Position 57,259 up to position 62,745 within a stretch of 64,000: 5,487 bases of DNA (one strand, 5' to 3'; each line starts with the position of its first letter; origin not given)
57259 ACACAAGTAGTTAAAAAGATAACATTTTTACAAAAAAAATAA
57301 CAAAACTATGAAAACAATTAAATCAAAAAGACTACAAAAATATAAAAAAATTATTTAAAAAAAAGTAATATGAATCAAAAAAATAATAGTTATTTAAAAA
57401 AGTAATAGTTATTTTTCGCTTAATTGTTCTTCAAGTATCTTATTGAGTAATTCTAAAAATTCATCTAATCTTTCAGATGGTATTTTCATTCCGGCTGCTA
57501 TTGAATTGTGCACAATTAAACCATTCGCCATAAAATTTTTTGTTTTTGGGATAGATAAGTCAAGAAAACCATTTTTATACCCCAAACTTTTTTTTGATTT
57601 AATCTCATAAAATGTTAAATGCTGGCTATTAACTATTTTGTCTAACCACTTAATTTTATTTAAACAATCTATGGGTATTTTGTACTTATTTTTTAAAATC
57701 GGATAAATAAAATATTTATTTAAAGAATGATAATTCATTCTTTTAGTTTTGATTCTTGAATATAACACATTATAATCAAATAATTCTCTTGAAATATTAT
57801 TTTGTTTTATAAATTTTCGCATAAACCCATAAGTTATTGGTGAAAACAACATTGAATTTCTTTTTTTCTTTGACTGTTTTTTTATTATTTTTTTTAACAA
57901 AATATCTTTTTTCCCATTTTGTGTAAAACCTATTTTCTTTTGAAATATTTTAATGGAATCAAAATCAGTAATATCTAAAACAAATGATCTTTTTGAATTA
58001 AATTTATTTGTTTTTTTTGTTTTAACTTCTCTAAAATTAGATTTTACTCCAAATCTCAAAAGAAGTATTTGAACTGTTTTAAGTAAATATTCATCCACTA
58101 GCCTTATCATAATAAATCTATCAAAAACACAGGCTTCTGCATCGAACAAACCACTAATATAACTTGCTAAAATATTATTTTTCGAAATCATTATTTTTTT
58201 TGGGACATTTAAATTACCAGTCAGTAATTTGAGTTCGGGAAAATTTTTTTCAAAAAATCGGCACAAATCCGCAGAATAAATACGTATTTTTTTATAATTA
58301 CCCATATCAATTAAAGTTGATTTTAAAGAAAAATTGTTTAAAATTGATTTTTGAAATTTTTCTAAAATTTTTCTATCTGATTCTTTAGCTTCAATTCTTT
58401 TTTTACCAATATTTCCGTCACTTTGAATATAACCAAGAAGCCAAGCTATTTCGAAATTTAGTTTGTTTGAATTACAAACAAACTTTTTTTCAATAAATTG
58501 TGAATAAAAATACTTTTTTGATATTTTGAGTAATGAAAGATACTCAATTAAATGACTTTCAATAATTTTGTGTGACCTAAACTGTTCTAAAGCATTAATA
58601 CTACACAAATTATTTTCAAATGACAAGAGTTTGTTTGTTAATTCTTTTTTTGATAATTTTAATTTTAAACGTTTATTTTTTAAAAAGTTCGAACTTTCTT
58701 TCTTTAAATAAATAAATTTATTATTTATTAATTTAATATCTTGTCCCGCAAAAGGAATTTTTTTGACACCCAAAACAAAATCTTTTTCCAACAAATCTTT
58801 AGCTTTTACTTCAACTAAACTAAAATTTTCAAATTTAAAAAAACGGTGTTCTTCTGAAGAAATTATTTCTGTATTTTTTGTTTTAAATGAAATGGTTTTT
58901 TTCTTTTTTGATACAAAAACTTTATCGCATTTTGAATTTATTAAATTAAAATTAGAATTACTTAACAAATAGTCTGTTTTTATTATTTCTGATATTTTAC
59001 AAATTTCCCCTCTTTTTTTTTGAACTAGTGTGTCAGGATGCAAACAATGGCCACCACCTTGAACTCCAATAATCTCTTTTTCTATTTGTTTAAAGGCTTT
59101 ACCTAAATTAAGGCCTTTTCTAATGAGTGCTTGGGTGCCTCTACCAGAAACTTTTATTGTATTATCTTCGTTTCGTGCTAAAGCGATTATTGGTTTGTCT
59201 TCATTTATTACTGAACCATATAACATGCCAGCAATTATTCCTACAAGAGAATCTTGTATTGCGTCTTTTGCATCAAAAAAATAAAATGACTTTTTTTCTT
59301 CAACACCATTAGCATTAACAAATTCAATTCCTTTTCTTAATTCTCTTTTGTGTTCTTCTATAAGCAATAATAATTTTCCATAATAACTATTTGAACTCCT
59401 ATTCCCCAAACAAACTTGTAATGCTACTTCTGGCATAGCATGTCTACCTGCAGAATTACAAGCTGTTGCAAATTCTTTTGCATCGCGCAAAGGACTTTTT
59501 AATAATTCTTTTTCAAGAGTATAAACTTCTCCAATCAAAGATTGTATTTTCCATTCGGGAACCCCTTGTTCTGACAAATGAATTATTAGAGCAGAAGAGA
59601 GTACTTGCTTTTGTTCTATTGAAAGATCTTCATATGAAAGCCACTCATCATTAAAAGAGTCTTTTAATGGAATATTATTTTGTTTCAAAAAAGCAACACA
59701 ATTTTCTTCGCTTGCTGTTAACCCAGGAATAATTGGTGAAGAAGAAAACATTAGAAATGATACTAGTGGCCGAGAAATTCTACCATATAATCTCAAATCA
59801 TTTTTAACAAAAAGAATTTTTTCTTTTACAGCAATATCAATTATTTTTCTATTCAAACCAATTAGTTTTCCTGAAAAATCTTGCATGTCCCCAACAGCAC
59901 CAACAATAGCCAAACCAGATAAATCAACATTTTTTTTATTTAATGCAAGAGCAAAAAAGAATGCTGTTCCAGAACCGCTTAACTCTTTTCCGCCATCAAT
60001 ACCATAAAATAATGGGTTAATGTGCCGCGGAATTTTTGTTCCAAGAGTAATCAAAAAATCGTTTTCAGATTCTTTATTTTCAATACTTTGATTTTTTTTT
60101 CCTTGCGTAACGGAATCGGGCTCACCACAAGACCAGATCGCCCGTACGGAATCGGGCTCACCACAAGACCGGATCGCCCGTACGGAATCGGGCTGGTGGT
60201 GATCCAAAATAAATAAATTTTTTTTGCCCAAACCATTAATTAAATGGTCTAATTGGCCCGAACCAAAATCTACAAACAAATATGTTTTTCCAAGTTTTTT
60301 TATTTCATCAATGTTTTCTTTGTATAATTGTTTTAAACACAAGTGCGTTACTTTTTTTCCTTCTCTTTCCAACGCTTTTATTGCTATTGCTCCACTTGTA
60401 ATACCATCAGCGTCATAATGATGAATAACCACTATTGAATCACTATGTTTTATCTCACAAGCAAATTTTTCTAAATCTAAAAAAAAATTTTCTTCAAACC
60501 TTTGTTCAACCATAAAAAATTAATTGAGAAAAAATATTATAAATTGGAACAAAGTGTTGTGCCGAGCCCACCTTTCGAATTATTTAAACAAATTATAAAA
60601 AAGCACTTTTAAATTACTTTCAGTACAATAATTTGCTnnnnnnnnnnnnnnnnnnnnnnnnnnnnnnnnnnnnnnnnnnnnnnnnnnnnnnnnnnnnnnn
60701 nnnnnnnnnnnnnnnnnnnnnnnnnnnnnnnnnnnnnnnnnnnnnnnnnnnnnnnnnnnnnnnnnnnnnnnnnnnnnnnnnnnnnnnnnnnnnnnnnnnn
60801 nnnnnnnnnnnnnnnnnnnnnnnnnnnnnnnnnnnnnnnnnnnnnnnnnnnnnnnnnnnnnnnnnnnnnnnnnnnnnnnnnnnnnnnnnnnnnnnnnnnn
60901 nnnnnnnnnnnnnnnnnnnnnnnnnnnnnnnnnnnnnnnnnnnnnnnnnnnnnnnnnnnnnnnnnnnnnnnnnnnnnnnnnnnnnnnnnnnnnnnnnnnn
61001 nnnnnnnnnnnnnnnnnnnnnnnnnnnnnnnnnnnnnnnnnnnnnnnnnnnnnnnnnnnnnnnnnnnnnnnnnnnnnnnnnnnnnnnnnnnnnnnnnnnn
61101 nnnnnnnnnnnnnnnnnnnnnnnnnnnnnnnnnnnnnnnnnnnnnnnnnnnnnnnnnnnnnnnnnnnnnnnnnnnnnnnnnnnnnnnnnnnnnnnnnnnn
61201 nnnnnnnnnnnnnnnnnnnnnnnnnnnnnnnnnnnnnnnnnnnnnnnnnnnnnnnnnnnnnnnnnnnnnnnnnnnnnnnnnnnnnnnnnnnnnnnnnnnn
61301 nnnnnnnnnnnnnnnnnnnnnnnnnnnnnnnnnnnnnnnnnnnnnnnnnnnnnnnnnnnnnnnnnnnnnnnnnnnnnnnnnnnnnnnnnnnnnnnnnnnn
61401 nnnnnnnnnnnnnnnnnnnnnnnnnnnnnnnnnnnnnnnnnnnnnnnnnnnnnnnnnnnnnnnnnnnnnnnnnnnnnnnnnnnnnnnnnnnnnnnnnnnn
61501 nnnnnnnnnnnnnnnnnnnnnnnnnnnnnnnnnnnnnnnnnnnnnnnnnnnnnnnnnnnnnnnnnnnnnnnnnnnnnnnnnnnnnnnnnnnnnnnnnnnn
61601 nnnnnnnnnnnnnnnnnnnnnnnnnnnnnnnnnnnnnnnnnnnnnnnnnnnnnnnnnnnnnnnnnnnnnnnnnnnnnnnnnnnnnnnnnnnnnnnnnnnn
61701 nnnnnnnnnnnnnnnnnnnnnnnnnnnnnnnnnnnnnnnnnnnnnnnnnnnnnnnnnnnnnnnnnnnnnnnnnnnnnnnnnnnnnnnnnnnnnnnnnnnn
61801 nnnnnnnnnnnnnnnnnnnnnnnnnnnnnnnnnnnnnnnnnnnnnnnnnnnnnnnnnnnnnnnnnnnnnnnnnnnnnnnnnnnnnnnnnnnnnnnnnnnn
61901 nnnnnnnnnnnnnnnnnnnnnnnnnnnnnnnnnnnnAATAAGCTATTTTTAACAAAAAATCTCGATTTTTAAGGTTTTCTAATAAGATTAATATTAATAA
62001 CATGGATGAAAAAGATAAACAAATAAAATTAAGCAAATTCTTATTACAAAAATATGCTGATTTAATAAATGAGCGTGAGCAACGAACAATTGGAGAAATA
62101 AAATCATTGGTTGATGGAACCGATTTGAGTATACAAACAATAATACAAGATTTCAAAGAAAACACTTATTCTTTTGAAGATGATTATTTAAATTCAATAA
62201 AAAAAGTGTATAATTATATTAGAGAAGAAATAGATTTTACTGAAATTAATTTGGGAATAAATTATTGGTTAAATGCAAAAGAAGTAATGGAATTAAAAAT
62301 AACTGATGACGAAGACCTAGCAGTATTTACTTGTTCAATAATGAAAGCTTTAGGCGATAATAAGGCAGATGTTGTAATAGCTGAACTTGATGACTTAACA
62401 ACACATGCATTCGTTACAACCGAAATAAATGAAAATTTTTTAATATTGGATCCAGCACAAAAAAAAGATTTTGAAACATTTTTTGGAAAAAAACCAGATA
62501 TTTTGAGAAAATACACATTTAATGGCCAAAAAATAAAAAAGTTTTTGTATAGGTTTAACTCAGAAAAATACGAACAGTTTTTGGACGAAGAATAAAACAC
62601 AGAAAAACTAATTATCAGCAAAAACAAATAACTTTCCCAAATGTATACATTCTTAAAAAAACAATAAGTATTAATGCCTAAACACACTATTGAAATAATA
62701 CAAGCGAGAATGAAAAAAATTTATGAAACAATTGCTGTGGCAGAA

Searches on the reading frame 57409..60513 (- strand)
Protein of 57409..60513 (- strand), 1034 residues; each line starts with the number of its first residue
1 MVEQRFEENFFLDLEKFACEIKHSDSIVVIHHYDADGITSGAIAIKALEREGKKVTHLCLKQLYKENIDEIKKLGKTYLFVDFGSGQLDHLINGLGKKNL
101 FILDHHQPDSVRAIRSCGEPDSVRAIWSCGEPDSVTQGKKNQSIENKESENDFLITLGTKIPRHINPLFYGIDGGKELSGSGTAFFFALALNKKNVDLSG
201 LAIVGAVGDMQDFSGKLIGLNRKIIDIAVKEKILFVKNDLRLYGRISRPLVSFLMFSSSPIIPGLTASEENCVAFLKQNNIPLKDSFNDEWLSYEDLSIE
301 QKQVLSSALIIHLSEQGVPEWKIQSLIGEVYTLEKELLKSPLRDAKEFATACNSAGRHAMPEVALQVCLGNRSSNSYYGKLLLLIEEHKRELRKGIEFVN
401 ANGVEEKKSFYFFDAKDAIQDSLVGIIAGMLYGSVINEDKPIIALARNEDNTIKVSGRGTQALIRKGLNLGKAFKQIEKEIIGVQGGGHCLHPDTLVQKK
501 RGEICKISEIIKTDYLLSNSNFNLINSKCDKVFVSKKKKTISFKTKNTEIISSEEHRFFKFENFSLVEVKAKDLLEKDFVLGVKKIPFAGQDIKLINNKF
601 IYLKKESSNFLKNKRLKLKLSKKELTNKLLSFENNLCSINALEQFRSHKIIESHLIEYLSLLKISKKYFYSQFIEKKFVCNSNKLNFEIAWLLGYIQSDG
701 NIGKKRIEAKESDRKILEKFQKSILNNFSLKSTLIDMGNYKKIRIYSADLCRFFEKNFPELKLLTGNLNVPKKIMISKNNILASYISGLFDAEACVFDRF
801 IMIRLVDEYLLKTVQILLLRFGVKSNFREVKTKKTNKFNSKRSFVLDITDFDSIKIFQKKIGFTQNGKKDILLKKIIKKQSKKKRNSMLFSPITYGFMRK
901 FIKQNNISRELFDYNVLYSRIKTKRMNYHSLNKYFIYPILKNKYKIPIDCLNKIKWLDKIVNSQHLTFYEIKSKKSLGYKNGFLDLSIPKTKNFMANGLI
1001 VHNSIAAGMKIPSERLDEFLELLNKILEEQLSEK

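Call 19: search_protein_families(library=pfam, proteins=[window:57409-60513:-], max_evalue=0.001)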
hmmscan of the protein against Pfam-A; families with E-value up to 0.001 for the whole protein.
window:57409-60513:- (1034 aa): 5 families
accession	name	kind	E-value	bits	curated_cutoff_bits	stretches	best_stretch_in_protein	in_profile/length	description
PF21763.2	DHH_CID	-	1.4e-19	70.7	27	1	242-327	1-84/84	DHH-CID domain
PF14890.11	Intein_splicing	-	4.9e-19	69.1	35.8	1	505-1003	10-155/155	Intein splicing domain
PF14528.11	LAGLIDADG_3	-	1.4e-18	67.4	22.5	2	782-862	3-82/82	LAGLIDADG-like domain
PF02272.25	DHHA1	-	1.7e-08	35.3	25.9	1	424-489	18-75/102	DHHA1 domain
PF01368.27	DHH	-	9.1e-08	32.9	28.1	1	27-111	2-78/125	DHH family, N-terminal domain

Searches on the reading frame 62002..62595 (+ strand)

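Call 19: search_protein_families(library=pfam, proteins=[window:62002-62595:+], max_evalue=0.001)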
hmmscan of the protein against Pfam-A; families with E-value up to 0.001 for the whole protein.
window:62002-62595:+ (197 aa): 1 family
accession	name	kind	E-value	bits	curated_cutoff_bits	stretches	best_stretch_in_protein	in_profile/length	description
PF04473.18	DUF553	-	5.7e-05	23.1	20.5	1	48-151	22-113/140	Transglutaminase-like domain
